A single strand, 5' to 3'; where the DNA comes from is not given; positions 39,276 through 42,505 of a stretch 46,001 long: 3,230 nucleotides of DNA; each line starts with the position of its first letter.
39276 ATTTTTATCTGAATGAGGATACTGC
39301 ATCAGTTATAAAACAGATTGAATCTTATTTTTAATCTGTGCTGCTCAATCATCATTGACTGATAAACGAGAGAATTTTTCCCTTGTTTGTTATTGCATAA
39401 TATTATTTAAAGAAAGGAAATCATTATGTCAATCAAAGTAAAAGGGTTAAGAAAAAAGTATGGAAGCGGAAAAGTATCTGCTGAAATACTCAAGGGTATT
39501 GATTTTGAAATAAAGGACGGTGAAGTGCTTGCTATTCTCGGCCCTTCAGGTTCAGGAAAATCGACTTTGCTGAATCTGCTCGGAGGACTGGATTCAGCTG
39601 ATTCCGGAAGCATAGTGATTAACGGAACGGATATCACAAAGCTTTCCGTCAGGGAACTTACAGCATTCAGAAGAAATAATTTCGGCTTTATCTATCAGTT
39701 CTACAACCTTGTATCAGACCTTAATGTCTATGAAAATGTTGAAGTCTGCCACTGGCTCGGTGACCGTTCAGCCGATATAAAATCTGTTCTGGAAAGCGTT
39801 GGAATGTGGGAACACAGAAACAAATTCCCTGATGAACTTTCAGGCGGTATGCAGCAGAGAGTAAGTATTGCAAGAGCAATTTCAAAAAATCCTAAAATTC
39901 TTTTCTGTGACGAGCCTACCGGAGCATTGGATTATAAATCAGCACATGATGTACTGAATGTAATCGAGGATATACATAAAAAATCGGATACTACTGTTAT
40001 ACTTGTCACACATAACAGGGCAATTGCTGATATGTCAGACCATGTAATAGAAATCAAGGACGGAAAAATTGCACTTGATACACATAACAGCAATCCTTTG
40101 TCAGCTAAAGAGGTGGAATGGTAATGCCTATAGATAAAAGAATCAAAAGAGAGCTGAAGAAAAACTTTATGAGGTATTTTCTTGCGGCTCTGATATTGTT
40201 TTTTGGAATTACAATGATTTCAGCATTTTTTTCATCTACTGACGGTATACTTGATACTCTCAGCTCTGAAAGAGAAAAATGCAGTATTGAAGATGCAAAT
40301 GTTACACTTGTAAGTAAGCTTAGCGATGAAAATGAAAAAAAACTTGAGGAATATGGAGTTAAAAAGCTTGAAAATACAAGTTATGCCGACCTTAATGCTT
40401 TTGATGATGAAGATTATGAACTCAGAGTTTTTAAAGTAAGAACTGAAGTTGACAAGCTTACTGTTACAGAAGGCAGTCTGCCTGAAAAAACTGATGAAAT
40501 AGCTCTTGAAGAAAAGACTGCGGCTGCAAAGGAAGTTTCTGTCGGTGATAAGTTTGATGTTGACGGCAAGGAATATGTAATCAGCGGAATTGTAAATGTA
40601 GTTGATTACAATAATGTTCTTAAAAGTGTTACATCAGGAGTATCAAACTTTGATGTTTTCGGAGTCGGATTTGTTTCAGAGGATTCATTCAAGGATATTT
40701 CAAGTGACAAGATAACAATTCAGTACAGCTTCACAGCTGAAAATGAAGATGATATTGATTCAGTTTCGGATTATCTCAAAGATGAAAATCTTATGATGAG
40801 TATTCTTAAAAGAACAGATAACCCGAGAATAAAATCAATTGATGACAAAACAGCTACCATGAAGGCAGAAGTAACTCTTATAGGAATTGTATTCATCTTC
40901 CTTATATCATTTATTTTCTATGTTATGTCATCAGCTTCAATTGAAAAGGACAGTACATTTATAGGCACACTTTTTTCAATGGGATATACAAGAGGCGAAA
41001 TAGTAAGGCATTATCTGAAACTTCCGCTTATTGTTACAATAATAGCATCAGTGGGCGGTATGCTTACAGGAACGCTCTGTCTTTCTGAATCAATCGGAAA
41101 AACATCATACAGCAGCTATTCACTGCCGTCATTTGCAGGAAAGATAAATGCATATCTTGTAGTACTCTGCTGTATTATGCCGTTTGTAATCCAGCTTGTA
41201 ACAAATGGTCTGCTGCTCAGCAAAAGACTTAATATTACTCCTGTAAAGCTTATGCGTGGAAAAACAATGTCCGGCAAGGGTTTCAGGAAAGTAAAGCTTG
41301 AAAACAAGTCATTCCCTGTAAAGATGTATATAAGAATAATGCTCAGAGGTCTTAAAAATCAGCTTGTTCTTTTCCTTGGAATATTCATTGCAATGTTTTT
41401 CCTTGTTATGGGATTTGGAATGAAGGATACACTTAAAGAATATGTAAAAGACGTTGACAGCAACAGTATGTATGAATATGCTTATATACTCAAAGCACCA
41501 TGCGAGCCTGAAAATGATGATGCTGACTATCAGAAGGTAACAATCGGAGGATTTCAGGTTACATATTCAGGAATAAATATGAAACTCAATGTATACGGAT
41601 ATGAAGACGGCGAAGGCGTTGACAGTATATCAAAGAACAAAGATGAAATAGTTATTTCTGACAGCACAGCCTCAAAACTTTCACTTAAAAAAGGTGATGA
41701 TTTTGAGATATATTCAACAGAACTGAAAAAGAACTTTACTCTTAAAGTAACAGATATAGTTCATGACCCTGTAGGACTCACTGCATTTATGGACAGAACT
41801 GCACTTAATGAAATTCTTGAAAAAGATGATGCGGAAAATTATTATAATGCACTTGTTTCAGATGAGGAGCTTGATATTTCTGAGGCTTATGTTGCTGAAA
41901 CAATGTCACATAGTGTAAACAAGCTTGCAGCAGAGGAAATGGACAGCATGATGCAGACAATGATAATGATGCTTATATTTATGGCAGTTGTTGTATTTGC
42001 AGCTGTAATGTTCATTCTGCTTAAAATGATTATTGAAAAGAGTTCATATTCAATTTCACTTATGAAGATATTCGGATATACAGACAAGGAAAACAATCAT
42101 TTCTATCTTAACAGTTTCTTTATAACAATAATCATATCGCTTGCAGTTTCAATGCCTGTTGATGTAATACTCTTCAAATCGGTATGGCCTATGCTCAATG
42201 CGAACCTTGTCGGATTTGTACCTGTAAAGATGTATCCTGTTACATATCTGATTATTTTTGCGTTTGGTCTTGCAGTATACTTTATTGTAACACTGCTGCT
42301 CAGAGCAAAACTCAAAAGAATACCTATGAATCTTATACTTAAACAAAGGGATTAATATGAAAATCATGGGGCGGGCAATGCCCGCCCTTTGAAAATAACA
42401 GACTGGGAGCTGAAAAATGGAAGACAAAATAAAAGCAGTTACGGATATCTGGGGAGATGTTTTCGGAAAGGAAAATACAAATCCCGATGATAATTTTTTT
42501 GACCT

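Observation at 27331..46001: NRPS cluster with two consecutive Cy-A(Cys)-T modules, orphan carrier proteins and a MacB-type exporter in a Clostridia-like chromosome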

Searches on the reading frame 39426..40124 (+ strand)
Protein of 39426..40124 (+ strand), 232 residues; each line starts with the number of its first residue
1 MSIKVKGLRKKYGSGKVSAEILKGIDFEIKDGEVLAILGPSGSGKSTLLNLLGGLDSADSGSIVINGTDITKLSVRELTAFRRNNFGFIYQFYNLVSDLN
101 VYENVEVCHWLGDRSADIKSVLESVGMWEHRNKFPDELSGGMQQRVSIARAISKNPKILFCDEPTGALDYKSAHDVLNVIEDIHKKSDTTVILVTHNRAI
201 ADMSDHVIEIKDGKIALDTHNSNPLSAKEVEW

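Call 3: search_protein_families(library=pfam, proteins=[window:39426-40124:+], max_evalue=0.001)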
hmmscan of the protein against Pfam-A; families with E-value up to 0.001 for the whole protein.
window:39426-40124:+ (232 aa): 7 families
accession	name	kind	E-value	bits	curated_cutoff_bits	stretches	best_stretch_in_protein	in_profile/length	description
PF00005.33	ABC_tran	-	5.9e-37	127.8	25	1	22-165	1-136/137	ABC transporter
PF13304.12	AAA_21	-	3.3e-08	34.4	27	0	35-91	2-75/304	AAA domain, putative AbiEii toxin, Type IV TA system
PF02463.25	SMC_N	-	2.8e-05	24.1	40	1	33-211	25-212/220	RecF/RecN/SMC N terminal domain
PF13555.12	AAA_29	-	0.00018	21.6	27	1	26-49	16-39/61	P-loop containing region of AAA domain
PF03193.22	RsgA_GTPase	-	0.00047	20.5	30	1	22-58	97-132/174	RsgA GTPase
PF09818.15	ABC_ATPase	-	0.00069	19.2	23.2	0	117-170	136-190/283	P-loop domain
PF13401.12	AAA_22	-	0.00075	20.3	27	0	33-195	6-122/130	AAA domain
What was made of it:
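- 39426..40124 (+): ABC ATPase of the MacB/LolD/DevA type. ABC_tran 5.9e-37 (call 3).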

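Call 93: search_protein_families(library=ncbifam, proteins=[window:39426-40124:+], max_evalue=0.00001)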
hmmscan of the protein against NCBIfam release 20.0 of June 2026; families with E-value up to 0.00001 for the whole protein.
window:39426-40124:+ (232 aa): 189 families (the best 25 are shown)
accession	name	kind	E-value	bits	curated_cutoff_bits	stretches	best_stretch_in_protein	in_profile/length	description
TIGR02211.1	LolD_lipo_ex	equivalog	5.4e-64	215.7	307.75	1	3-215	2-219/221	lipoprotein-releasing ABC transporter ATP-binding protein LolD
NF007826.0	PRK10535.1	equivalog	2.6e-59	201.1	966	1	4-223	6-229/648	macrolide ABC transporter ATP-binding protein/permease MacB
TIGR02982.1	heterocyst_DevA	subfamily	2.4e-58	197.3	295.8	1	3-215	2-219/220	ABC exporter ATP-binding subunit, DevA family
NF038007.1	ABC_ATP_DarD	equivalog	1.1e-56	191.7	375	1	3-215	2-218/218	darobactin export ABC transporter ATP-binding protein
NF008639.0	PRK11629.1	equivalog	5.6e-56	189.6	360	1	4-216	8-225/234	lipoprotein-releasing ABC transporter ATP-binding protein LolD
TIGR03608.1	L_ocin_972_ABC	subfamily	6.9e-56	189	254.85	1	9-210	5-206/206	putative bacteriocin export ABC transporter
TIGR02315.1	ABC_phnC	equivalog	4.2e-52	177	266.1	1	3-222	2-231/243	phosphonate ABC transporter ATP-binding protein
TIGR02673.1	FtsE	equivalog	1.5e-51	175.1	264.85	1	5-213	4-213/214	cell division ATP-binding protein FtsE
NF007879.0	PRK10584.1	equivalog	6.3e-50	170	336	1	3-215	7-224/228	putative ABC transporter ATP-binding protein YbbA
TIGR03265.1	PhnT2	equivalog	9.5e-49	166.5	457.7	1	3-216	5-214/353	putative 2-aminoethylphosphonate ABC transporter ATP-binding protein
TIGR00968.1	3a0106s01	subfamily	1.5e-46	158.8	342.75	1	3-216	1-210/237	sulfate ABC transporter ATP-binding protein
NF007027.0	PRK09493.1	equivalog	1.1e-43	149.3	379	1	3-223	2-222/240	glutamine ABC transporter ATP-binding protein GlnQ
TIGR02314.1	ABC_MetN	equivalog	1.3e-43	149.3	499.7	1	3-216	2-220/343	methionine ABC transporter ATP-binding protein MetN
NF043075.1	MMSYN1_0197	equivalog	1.5e-43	149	550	1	3-215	3-211/341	spermidine/putrescine ABC transporter ATP-binding protein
NF006987.0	PRK09452.1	equivalog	1.7e-43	148.8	482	1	3-218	18-229/378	spermidine/putrescine ABC transporter ATP-binding protein PotA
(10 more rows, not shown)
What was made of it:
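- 39426..40124 (+): Nearest NCBIfam models are LolD, MacB and DevA, all below their cut-offs (call 93).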

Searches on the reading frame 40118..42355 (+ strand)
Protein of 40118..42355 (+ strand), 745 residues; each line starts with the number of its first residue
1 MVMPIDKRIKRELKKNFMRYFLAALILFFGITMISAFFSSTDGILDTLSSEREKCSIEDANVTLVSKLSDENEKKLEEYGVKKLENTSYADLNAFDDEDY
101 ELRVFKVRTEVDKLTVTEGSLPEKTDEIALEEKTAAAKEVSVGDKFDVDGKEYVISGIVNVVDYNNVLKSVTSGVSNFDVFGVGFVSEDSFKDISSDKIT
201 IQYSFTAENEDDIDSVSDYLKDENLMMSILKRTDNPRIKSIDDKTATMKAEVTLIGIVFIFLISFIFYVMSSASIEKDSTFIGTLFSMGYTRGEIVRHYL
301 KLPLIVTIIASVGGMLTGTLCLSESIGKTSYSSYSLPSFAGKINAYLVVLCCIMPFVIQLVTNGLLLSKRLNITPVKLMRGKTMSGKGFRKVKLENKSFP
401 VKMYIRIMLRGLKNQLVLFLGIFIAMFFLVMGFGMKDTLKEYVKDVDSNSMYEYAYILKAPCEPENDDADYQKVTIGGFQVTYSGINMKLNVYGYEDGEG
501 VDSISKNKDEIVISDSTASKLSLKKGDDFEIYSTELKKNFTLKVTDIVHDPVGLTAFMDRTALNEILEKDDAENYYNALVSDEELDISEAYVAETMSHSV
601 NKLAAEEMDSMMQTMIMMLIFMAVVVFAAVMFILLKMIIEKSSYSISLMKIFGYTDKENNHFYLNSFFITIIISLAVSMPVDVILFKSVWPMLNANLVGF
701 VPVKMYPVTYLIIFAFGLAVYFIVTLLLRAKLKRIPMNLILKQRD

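Call 3: search_protein_families(library=pfam, proteins=[window:40118-42355:+], max_evalue=0.001)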
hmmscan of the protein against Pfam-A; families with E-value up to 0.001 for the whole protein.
window:40118-42355:+ (745 aa): 2 families
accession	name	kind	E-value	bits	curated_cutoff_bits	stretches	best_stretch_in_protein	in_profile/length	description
PF02687.27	FtsX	-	2.2e-18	66.9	25.5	2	254-375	2-120/120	FtsX-like permease C-terminal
PF12704.14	MacB_PCD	-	0.0001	23.1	27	1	21-220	2-204/207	MacB-like periplasmic core domain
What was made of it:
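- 40118..42355 (+): Permease with two FtsX domains, 745 aa (MacB/BceB-like). MacB_PCD reaches 23.1 bits, below its cut-off of 27 (call 3).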

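Call 93: search_protein_families(library=ncbifam, proteins=[window:40118-42355:+], max_evalue=0.00001)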
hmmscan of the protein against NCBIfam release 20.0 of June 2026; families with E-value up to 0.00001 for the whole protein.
window:40118-42355:+ (745 aa): 0 families
